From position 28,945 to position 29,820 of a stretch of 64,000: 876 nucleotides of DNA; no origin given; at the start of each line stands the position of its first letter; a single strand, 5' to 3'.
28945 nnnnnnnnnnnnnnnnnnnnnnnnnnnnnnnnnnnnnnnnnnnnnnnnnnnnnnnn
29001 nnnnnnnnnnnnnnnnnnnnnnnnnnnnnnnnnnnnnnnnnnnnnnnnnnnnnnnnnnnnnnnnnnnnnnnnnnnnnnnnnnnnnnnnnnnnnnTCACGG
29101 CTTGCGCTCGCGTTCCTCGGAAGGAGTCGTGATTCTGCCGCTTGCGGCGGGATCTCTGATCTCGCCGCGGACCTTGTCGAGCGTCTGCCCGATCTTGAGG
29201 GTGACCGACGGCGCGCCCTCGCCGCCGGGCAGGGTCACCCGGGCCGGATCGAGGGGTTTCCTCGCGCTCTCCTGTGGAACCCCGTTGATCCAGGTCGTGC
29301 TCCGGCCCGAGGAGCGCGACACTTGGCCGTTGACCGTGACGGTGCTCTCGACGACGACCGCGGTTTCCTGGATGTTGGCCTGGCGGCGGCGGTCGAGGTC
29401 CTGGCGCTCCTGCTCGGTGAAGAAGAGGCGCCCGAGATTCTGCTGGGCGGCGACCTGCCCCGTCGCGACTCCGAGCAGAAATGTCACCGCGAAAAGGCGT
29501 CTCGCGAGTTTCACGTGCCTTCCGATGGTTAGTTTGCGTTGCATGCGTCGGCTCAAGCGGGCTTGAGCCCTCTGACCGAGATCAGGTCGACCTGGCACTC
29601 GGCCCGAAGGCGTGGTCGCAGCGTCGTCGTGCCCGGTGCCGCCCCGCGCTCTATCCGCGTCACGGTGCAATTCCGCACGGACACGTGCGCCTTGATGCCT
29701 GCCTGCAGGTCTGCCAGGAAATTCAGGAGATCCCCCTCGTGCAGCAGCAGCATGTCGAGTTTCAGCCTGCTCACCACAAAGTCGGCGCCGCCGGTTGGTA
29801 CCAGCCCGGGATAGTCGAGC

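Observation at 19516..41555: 22-kb accessory block: MSHA-like type IV pilus locus with its own sigma-54 switch, a split ABC transporter and a pilin glycosylation ligase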

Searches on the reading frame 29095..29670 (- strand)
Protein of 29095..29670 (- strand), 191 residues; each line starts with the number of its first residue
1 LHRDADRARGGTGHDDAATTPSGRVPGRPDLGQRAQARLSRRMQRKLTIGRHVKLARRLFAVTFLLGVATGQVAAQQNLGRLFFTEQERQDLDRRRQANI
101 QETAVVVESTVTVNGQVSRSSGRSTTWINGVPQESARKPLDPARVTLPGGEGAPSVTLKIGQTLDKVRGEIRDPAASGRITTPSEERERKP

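Call 4: search_protein_families(library=pfam, proteins=[window:29095-29670:-], max_evalue=0.01)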
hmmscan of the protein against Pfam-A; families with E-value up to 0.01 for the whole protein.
window:29095-29670:- (191 aa): 0 families

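Call 6: search_protein_families(library=ncbifam, proteins=[window:29095-29670:-], max_evalue=0.01)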
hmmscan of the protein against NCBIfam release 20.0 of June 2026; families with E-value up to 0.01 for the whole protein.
window:29095-29670:- (191 aa): 0 families
